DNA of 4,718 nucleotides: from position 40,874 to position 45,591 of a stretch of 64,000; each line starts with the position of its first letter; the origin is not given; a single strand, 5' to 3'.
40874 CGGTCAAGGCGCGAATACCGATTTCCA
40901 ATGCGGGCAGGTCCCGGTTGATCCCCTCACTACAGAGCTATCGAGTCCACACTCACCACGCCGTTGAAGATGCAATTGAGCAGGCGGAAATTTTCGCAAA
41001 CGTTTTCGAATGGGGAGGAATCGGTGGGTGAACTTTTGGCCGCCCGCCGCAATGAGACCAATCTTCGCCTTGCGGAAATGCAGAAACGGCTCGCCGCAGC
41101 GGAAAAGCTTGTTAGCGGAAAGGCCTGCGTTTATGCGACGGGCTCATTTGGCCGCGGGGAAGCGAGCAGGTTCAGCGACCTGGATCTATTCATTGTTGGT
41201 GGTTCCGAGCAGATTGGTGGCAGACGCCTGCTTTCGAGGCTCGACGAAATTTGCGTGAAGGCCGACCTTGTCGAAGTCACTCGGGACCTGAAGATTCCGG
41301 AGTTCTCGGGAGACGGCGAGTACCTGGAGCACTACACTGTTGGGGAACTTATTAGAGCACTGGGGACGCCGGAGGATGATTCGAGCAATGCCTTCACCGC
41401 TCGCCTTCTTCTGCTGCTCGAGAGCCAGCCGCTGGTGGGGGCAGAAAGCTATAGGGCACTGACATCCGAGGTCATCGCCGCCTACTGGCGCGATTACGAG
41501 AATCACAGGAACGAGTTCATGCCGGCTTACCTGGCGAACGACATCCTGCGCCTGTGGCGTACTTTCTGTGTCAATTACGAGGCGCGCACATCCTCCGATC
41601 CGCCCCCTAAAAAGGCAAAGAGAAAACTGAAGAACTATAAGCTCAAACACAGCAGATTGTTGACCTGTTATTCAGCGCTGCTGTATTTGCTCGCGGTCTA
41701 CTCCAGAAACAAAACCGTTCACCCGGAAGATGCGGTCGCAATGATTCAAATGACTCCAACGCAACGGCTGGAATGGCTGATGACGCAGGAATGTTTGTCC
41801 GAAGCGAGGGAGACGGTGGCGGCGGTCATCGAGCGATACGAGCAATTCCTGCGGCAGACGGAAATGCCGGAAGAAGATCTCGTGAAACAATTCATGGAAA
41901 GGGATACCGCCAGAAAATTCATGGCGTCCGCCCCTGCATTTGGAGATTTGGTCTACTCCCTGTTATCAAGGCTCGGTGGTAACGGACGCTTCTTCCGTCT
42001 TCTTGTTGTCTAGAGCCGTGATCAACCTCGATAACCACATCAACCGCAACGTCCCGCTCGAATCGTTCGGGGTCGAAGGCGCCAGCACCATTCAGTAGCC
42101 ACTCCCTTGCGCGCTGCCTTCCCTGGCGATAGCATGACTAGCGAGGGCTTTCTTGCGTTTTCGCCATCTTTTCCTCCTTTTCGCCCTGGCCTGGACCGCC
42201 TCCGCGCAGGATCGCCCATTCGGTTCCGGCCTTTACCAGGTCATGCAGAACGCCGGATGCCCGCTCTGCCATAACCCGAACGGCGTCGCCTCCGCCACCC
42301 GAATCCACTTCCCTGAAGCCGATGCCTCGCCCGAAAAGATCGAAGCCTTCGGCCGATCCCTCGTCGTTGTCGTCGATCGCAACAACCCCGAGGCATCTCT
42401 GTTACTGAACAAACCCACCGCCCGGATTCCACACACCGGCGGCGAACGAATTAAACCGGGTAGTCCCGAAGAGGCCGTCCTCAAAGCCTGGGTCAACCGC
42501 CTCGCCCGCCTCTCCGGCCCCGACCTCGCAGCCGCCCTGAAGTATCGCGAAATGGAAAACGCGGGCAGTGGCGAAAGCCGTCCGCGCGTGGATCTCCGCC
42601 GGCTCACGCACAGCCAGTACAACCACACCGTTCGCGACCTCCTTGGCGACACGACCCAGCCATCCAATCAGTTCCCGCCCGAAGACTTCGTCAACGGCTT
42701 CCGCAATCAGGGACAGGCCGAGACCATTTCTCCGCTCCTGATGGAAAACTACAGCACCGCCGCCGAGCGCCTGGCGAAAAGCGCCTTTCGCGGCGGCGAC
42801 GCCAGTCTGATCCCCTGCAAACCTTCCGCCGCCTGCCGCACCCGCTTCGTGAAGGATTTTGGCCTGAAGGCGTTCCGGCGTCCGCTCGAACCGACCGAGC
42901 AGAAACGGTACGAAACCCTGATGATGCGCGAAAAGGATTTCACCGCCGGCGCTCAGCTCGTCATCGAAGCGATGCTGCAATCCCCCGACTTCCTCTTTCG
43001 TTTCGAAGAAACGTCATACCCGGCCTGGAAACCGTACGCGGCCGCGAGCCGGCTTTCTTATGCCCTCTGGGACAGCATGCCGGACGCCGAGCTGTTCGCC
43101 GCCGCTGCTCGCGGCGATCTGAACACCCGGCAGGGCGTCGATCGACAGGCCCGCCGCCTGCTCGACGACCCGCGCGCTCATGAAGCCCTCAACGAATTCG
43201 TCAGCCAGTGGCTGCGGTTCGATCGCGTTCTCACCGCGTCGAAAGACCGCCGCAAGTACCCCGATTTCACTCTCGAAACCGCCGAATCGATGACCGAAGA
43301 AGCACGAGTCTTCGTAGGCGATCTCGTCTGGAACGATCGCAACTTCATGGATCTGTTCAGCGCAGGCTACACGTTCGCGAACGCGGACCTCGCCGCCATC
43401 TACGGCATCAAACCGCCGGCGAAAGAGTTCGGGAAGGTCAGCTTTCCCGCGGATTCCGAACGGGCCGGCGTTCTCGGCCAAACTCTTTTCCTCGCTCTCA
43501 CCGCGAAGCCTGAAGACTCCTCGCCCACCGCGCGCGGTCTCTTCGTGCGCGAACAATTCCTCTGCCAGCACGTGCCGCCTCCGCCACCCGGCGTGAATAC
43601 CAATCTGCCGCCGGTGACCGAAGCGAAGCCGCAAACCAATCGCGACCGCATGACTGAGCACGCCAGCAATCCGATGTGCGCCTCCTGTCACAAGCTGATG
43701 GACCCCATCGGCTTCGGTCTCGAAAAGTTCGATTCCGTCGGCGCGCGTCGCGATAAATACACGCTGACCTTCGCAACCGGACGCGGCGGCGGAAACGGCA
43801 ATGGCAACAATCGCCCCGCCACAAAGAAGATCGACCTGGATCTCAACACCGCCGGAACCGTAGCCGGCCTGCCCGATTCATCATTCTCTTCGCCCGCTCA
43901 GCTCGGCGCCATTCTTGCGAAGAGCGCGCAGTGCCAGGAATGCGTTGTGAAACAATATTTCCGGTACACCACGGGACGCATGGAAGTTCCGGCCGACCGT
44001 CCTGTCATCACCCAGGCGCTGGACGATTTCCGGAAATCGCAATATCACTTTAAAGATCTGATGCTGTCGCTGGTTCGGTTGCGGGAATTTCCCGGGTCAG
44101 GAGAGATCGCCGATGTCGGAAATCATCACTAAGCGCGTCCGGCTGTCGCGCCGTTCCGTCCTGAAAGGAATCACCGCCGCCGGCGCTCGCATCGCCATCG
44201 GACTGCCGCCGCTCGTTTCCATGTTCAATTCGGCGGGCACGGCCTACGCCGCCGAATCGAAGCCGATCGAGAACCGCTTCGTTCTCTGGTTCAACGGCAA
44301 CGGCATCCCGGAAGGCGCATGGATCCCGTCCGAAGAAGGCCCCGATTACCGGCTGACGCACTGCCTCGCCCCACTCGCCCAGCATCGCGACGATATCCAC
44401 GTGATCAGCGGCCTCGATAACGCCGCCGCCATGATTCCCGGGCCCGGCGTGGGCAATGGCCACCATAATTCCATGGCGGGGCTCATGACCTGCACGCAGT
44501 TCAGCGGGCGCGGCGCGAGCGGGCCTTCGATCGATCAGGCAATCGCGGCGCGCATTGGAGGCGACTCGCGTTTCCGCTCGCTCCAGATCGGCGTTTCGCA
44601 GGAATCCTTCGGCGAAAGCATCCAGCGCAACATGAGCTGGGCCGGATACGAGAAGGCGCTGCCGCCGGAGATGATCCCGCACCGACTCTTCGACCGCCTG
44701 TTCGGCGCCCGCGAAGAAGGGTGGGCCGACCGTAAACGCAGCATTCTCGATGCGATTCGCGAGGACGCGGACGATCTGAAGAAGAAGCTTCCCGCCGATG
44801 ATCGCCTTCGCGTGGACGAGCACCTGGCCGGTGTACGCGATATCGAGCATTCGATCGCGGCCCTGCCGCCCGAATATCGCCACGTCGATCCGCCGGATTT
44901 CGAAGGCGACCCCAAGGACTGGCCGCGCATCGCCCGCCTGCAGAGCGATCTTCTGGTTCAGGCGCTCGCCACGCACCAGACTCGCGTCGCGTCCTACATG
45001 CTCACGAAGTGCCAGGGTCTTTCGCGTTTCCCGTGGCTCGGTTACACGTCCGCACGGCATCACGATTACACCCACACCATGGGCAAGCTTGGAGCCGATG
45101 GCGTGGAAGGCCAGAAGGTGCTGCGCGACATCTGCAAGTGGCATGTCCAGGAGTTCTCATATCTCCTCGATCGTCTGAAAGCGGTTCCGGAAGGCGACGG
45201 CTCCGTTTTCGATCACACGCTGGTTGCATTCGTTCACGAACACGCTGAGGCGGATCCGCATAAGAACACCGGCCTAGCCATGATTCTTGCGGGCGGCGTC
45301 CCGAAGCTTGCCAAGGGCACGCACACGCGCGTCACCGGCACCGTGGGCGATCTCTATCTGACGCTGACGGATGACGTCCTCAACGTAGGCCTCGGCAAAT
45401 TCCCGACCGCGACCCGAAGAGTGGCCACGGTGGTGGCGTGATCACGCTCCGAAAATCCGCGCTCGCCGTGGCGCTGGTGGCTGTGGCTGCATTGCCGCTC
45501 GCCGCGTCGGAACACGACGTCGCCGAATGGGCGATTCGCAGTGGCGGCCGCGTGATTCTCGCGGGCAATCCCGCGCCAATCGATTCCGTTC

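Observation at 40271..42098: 82-bp direct repeat duplicates the ATPase gene 3' end and brackets a compact, AT-richer two-gene insert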

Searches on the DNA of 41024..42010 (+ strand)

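Call 93: search_rna_families(source=L157, threshold=gathering, show_alignments=2)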
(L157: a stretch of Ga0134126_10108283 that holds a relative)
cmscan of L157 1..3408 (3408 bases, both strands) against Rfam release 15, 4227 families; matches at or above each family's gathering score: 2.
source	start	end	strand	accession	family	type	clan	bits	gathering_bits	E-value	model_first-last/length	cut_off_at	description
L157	2671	2757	-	RF00005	tRNA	Gene; tRNA;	CL00001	53.7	29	5.1e-10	1-71/71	no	tRNA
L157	569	655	-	RF00005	tRNA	Gene; tRNA;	CL00001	44.6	29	1.7e-07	1-71/71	no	tRNA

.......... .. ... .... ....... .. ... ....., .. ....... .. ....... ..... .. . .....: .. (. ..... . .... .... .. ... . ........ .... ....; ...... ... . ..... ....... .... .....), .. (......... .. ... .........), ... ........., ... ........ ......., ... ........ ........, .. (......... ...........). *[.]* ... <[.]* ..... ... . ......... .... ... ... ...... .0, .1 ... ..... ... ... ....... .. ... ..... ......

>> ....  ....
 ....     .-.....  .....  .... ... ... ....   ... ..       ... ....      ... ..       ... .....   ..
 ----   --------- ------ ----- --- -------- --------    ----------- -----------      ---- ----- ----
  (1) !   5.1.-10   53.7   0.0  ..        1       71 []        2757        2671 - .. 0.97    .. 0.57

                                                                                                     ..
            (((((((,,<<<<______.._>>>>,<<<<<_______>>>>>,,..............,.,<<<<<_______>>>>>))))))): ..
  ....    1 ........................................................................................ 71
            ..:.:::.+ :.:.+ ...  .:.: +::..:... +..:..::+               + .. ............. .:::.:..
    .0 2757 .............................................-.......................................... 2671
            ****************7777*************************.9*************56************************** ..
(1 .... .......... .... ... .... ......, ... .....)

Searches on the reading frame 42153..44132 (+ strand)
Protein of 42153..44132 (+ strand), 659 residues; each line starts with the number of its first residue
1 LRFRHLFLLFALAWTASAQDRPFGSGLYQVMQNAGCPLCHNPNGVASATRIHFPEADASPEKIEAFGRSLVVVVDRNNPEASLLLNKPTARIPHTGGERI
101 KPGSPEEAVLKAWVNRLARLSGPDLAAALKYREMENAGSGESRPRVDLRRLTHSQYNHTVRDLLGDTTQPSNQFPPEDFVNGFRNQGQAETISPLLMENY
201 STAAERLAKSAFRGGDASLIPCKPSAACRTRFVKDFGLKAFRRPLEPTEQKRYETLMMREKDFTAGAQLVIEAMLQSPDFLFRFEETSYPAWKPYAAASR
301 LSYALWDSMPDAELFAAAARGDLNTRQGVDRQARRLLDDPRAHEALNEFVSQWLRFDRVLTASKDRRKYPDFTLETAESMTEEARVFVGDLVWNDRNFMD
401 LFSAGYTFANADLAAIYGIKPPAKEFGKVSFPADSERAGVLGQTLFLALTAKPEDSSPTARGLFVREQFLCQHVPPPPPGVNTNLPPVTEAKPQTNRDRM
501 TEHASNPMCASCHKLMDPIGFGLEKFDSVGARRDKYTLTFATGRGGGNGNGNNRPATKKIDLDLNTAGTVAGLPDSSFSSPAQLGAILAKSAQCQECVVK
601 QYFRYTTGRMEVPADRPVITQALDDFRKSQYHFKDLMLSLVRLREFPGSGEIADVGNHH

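Call 5: search_protein_families(library=pfam, proteins=[window:42153-44132:+], max_evalue=0.01)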
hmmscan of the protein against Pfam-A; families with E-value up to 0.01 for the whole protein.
window:42153-44132:+ (659 aa): 5 families
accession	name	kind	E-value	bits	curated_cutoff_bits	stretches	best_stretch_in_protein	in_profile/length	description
PF07631.16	PSD4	-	3.6e-42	144.3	23.3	1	294-419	3-128/128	Protein of unknown function (DUF1592)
PF07627.16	PSCyt3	-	2.5e-31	108.3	27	1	437-535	1-97/98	Protein of unknown function (DUF1588)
PF07626.16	PSD3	-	3.8e-22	79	23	1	149-212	1-64/65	Protein of unknown function (DUF1587)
PF07624.16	PSD2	-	5e-16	58.6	25.8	1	576-642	3-70/74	Protein of unknown function (DUF1585)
PF07637.16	PSD5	-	1.1e-15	58.1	34.2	1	228-285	1-62/62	Protein of unknown function (DUF1595)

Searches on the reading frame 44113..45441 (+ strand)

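Call 5: search_protein_families(library=pfam, proteins=[window:44113-45441:+], max_evalue=0.01)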
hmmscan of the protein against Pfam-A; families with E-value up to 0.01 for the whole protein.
window:44113-45441:+ (442 aa): 1 family
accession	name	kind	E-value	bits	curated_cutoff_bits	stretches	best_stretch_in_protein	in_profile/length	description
PF07586.16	HXXSHH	-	6.4e-70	236.6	30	1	55-348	1-306/307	Protein of unknown function (DUF1552)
